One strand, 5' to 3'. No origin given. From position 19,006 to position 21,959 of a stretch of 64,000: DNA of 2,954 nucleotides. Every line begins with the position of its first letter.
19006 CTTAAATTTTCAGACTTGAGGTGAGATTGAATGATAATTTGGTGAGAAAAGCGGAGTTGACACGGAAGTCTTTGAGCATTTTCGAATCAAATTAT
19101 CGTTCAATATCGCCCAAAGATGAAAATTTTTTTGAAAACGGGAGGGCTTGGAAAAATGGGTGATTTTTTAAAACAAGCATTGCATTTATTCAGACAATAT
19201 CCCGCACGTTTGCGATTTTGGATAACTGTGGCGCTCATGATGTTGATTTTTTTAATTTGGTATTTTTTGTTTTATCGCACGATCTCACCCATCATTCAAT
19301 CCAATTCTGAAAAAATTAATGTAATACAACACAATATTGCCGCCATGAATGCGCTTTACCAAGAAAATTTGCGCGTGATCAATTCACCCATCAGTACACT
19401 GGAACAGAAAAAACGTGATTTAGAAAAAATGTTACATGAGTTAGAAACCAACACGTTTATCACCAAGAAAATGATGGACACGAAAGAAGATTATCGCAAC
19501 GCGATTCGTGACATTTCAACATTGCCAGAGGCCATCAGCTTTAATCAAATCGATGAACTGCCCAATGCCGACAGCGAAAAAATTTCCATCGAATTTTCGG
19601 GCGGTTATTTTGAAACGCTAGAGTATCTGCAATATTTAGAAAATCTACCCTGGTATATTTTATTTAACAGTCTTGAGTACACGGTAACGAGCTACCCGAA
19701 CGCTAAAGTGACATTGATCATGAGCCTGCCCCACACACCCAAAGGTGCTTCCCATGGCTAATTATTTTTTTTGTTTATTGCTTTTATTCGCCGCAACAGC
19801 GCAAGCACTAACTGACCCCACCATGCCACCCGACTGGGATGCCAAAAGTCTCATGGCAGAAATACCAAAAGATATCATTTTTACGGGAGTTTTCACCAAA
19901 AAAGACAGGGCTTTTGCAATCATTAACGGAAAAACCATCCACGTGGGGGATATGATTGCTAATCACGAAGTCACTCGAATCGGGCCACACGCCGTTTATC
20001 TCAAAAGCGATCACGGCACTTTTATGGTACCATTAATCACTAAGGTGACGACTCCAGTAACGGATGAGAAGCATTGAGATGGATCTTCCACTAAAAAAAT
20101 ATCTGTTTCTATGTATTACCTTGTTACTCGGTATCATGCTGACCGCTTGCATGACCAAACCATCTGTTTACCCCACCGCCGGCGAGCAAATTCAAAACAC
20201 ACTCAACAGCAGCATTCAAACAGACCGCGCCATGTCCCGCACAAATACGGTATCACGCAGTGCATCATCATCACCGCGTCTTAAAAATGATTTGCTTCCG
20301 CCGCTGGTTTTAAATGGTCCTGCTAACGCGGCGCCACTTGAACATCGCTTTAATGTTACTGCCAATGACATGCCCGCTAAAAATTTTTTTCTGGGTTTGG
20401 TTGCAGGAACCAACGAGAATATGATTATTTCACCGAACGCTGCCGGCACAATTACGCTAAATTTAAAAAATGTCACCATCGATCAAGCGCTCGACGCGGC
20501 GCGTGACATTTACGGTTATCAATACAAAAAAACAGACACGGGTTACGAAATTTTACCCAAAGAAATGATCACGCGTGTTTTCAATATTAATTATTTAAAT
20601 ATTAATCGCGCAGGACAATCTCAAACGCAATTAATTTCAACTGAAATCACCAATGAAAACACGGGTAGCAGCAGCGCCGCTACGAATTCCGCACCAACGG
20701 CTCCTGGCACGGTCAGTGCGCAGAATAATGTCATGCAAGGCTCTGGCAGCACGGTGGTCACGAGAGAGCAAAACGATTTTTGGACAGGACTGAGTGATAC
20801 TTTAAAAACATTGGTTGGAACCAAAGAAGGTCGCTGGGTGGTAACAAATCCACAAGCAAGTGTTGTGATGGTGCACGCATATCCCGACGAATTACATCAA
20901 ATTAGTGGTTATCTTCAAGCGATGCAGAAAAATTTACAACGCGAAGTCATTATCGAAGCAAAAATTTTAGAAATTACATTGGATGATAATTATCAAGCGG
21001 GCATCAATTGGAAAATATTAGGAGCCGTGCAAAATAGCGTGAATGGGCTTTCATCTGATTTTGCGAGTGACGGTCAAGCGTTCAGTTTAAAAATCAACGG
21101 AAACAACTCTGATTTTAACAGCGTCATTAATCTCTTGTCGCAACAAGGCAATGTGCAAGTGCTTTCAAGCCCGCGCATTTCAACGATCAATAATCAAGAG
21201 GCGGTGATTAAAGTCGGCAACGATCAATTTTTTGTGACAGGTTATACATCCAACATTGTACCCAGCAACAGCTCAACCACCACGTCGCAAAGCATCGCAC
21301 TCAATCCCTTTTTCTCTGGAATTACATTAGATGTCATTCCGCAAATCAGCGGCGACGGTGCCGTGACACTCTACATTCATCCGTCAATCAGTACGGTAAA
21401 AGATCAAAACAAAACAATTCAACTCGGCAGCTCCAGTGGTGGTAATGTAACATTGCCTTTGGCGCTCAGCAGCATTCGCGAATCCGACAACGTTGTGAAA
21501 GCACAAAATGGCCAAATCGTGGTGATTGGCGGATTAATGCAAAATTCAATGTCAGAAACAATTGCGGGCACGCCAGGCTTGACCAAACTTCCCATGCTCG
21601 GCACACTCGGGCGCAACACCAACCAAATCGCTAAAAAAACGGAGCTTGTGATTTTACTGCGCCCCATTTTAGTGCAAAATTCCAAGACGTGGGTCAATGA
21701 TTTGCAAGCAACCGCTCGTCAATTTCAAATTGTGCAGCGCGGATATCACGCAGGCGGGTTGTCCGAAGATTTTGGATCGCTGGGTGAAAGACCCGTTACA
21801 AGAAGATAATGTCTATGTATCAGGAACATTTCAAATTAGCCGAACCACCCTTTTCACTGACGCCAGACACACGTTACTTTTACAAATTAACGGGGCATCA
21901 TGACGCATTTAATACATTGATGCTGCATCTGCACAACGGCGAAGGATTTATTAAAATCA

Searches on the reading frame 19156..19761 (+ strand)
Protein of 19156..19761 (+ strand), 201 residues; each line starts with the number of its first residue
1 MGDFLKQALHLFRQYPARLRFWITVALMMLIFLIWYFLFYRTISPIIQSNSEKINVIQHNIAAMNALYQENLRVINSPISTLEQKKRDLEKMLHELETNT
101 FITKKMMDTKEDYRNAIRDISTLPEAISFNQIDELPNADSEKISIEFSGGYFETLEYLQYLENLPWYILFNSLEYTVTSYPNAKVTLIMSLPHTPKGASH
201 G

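Call 14: search_protein_families(library=ncbifam, proteins=[window:19156-19761:+])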
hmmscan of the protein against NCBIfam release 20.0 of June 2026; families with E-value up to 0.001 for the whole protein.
window:19156-19761:+ (201 aa): 1 family
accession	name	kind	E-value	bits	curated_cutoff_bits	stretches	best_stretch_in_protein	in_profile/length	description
TIGR04527.1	mycoplas_twoTM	subfamily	0.00016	21.5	125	1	24-127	26-126/248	MG_279/MG_280 family protein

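Call 15: search_protein_families(library=pfam, proteins=[window:19156-19761:+])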
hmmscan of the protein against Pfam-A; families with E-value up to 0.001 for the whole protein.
window:19156-19761:+ (201 aa): 0 families

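Call 98: find_homologous_proteins(query=window:19156-19761:+, max_evalue=1e-10)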
Query window:19156-19761:+ (201 aa): 1 proteins with E <= 1e-10 among 40 candidates.
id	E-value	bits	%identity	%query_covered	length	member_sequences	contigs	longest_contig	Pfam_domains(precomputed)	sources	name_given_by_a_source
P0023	1.2e-128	444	100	100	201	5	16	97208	-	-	-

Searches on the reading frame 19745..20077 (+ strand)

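Call 15: search_protein_families(library=pfam, proteins=[window:19745-20077:+])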
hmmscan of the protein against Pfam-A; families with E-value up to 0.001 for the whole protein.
window:19745-20077:+ (110 aa): 2 families
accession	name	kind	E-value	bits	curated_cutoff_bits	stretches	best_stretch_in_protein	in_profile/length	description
PF23862.1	CdsD_C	-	0.00026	21.4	27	1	47-89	6-49/56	CdsD C-terminal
PF16537.11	T2SSB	-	0.00047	20.2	28.4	1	53-96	14-59/60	Type II secretion system protein B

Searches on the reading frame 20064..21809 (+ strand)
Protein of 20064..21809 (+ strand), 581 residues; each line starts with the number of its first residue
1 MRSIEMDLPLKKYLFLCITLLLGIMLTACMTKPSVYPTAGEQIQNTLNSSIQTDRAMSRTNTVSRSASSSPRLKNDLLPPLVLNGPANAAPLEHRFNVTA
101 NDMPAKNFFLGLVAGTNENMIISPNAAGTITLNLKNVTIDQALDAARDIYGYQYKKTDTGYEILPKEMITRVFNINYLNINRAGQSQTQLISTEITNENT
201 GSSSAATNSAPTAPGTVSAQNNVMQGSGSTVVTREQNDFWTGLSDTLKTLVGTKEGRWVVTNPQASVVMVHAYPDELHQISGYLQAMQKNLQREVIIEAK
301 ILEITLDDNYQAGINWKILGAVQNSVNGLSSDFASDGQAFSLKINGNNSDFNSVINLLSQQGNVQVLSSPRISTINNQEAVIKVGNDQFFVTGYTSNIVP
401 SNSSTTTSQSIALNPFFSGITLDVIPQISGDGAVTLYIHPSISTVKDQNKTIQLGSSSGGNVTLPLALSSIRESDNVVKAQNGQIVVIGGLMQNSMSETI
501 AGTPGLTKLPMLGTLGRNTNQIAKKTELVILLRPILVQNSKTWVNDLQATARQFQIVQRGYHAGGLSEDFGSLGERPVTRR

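Call 15: search_protein_families(library=pfam, proteins=[window:20064-21809:+])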
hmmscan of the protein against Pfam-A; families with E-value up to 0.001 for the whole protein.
window:20064-21809:+ (581 aa): 3 families
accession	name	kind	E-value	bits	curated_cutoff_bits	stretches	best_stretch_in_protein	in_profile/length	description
PF00263.26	Secretin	-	2.8e-35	121.8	27.5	1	358-537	2-168/169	Bacterial type II and III secretion system protein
PF07655.18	Secretin_N_2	-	8.2e-18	65.2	23.4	1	170-265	1-91/91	Secretin N-terminal domain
PF07660.19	STN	-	6.9e-07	29.4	28.4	1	123-161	6-47/52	Secretin and TonB N terminus short domain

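Call 99: find_homologous_proteins(query=window:20064-21809:+, max_evalue=1e-60)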
Query window:20064-21809:+ (581 aa): 7841 proteins with E <= 1e-60 among 8000 candidates; the best 120 are listed.
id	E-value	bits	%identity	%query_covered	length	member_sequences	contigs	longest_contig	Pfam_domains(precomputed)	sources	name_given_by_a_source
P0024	0.0e+0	1250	100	99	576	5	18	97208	PF07655.19,PF00263.27,PF07660.20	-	-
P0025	1.9e-259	880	72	98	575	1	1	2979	PF07655.19,PF00263.27,PF07660.20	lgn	-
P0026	1.7e-258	877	71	98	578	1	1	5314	PF07655.19,PF00263.27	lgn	-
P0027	2.1e-254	863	69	99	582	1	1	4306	PF07655.19,PF00263.27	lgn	-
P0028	3.2e-254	863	69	98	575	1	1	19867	PF07655.19,PF00263.27,PF07660.20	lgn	-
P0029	1.1e-243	828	67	98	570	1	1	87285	PF07655.19,PF00263.27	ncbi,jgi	-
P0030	1.2e-243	828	69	98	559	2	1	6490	PF07655.19,PF00263.27,PF07660.20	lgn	-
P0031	1.4e-239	814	65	99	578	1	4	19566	PF07655.19,PF00263.27,PF07660.20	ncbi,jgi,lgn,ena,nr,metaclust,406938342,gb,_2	ncbi:MAG: hypothetical protein ACD_46C00150G0002 [uncultured bacterium]|nr:MAG: hypothetical protein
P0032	4.5e-229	780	65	98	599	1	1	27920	PF07655.19,PF00263.27,PF07660.20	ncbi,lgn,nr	ncbi:MAG: secretin N-terminal domain-containing protein [Gammaproteobacteria bacterium]|nr:secretin 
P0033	2.0e-226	771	65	98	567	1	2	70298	PF07655.19,PF00263.27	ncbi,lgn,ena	-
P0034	8.8e-225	765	63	98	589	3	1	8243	PF07655.19,PF00263.27,PF07660.20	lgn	-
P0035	7.9e-223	759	62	98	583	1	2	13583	PF07655.19,PF00263.27,PF07660.20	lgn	-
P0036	2.2e-220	751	64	95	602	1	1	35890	PF07655.19,PF00263.27,PF07660.20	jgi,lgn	-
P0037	1.6e-198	679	62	89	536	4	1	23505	PF07655.19,PF00263.27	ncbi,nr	ncbi:MAG: hypothetical protein A3E82_09570 [Gammaproteobacteria bacterium RIFCSPHIGHO2_12_FULL_38_11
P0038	2.0e-198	679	58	96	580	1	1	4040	PF07655.19,PF00263.27,PF07660.20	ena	-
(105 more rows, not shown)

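Call 100: find_encoding_contigs(protein=P0029, flank=7000, max_places=1)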
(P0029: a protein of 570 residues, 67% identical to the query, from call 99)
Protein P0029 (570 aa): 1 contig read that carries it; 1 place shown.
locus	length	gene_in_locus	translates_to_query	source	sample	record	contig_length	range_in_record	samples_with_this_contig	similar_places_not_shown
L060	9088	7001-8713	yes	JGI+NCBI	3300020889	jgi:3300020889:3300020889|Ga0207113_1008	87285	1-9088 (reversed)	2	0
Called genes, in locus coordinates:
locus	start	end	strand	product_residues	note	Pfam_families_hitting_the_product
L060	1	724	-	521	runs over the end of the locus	-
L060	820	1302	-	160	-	PF07963:N_methyl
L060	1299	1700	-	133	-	PF07963:N_methyl (weak)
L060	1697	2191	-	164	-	PF07963:N_methyl (weak), PF12019:GspH (weak)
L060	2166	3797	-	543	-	PF00672:HAMP, PF00990:GGDEF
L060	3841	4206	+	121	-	PF07963:N_methyl (weak)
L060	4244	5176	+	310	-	-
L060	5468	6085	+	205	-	PF05137:PilN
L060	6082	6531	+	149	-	-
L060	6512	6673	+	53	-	-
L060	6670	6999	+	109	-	-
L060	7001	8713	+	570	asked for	PF07655:Secretin_N_2, PF00263:Secretin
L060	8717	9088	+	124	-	?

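Call 101: find_encoding_contigs(protein=P0028, flank=7000, max_places=1)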
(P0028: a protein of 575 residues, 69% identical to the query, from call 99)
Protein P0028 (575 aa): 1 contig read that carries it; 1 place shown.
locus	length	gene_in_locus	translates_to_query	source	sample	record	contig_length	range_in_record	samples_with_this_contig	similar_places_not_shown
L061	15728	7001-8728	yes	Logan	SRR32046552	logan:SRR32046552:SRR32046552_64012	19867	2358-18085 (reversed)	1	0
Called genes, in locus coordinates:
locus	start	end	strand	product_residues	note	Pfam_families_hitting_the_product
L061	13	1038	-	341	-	PF00437:T2SSE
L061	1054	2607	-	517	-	PF10708:DUF2510 (faint)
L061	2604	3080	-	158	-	PF07963:N_methyl (weak)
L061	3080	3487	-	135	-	PF07963:N_methyl (weak)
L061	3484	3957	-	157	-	PF07963:N_methyl, PF12019:GspH (weak)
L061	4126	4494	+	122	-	PF07963:N_methyl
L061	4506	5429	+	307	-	-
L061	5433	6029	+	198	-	PF05137:PilN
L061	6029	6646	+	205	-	-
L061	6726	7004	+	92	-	-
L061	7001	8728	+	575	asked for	PF07660:STN (weak), PF07655:Secretin_N_2, PF00263:Secretin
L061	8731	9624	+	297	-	PF13191:AAA_16, PF13401:AAA_22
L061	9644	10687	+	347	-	PF12895:ANAPC3 (faint), PF24575:TPR_Slam (faint), PF23914:TPR_CcmH_CycH, PF14559:TPR_19 (weak), PF12569:NatA_aux_su (weak), PF03704:BTAD (weak), PF13432:TPR_16 (weak), PF14559:TPR_19 (weak), +6 more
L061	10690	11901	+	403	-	PF28597:T2SSF_N, PF00482:T2SSF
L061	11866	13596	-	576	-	PF05157:MshEN, PF00437:T2SSE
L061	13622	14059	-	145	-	PF07963:N_methyl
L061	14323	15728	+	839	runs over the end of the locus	PF00515:TPR_1 (faint), PF07719:TPR_2 (faint), PF08238:Sel1 (faint), PF13181:TPR_8 (faint), PF13432:TPR_16 (faint), PF14559:TPR_19 (faint), PF25062:ARM_TT21_N (faint), PF13414:TPR_11 (faint), +1 more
